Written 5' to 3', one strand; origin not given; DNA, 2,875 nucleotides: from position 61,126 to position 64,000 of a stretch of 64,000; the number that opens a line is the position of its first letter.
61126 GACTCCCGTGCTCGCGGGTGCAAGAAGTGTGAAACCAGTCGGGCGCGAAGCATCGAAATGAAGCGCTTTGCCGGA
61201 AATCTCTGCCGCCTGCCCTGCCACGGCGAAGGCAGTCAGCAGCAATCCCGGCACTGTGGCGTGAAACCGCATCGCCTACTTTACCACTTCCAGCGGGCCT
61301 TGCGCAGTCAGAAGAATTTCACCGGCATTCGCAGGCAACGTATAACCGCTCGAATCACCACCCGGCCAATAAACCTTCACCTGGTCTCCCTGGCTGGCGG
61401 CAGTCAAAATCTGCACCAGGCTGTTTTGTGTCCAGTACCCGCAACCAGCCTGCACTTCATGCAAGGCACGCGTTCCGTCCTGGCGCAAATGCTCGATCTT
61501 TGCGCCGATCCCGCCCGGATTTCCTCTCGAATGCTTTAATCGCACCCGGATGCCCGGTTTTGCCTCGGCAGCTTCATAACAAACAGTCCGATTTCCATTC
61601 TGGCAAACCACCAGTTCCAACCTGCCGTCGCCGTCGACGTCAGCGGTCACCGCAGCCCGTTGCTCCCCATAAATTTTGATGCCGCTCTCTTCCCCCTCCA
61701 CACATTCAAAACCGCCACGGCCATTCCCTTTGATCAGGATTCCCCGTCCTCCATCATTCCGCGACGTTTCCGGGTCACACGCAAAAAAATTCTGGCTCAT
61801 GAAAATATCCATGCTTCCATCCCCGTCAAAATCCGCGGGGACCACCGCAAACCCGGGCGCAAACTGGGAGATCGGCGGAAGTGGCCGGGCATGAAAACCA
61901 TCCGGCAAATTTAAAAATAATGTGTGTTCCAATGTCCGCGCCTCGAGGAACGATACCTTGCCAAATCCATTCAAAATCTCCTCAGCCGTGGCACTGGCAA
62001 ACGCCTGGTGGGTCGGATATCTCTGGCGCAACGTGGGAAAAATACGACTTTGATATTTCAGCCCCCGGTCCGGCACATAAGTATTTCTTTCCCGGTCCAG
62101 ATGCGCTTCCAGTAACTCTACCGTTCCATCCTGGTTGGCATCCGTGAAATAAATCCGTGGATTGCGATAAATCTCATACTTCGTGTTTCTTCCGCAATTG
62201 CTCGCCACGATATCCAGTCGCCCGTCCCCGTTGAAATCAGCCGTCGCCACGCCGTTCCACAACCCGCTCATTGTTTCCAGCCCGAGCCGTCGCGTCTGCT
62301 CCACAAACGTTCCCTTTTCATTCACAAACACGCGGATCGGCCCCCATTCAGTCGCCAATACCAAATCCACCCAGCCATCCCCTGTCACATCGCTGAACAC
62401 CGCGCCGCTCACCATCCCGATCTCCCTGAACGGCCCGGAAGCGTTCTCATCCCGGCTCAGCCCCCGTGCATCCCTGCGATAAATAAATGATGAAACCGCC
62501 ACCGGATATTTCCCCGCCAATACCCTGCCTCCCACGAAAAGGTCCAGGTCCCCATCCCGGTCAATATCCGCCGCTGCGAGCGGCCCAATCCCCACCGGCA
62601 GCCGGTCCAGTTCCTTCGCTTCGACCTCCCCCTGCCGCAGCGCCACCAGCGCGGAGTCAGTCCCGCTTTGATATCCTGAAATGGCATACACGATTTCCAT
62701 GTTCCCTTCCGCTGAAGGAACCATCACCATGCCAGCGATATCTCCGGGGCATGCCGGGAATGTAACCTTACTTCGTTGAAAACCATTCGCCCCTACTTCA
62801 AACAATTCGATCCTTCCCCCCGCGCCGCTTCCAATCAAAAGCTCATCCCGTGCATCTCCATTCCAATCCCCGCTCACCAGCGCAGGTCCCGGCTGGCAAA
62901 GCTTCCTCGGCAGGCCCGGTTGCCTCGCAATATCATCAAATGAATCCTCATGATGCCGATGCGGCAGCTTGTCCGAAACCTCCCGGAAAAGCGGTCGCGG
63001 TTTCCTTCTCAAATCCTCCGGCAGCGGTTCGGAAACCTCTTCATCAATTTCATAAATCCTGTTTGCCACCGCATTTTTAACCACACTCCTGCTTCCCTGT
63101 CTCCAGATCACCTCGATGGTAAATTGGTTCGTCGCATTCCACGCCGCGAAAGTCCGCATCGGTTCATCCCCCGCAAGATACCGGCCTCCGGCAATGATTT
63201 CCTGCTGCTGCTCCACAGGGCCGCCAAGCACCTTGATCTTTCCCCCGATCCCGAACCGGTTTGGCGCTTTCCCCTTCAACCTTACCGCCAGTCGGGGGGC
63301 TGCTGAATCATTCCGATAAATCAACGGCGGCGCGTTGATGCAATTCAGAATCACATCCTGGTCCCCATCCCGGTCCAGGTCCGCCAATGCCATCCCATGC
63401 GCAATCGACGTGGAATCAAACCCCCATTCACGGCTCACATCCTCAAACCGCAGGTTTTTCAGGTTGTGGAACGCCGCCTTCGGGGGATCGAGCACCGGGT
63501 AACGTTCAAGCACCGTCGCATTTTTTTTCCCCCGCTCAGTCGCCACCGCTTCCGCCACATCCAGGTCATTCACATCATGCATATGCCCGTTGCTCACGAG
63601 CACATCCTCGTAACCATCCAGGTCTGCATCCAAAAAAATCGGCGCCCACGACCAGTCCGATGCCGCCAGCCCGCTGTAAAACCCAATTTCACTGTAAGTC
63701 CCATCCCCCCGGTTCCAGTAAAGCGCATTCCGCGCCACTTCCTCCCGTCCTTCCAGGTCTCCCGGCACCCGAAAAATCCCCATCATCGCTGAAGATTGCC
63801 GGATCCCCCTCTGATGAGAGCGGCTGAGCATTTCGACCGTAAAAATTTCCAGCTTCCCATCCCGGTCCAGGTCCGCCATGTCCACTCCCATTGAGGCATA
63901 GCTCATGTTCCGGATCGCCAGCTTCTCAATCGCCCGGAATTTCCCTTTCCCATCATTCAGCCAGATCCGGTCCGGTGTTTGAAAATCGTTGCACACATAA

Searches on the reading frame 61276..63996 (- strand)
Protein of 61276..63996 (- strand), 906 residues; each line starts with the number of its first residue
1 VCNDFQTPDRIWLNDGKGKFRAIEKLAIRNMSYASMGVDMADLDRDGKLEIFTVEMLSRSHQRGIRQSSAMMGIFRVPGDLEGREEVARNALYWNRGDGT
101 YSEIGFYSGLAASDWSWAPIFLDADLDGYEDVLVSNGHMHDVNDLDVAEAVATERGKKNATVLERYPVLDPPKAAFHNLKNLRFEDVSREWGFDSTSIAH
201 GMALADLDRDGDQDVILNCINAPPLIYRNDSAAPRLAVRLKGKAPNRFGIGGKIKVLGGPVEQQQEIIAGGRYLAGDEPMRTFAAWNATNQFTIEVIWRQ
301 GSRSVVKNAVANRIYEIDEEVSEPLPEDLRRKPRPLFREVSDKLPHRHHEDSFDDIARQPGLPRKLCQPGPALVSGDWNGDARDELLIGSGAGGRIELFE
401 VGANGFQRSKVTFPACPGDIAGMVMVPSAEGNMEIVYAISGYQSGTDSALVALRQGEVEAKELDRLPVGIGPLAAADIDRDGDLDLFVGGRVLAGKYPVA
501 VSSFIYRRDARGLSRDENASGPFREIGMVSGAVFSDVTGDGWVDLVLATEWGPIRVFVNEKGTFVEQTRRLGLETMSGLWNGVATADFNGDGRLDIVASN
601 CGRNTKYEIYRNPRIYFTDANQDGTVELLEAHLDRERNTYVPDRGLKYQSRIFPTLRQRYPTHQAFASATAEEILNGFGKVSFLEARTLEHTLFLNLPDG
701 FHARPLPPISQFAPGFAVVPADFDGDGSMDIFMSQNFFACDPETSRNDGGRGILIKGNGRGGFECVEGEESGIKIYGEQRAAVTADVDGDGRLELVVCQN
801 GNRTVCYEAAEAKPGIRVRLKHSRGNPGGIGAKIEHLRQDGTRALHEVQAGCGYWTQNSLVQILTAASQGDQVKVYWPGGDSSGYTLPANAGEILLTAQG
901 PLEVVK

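Call 113: search_protein_families(library=pfam, proteins=[window:61276-63996:-], max_evalue=0.00001)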
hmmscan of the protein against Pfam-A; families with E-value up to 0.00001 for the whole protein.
window:61276-63996:- (906 aa): 3 families
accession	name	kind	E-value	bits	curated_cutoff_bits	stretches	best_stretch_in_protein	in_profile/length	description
PF13517.12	FG-GAP_3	-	2.2e-56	188.8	26.9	3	536-597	1-60/61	FG-GAP-like repeat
PF01839.29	FG-GAP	-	1.6e-20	73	22.1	0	580-600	2-22/37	FG-GAP repeat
PF07593.17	UnbV_ASPIC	-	4.4e-12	46.1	23.4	0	249-315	1-67/68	ASPIC and UnbV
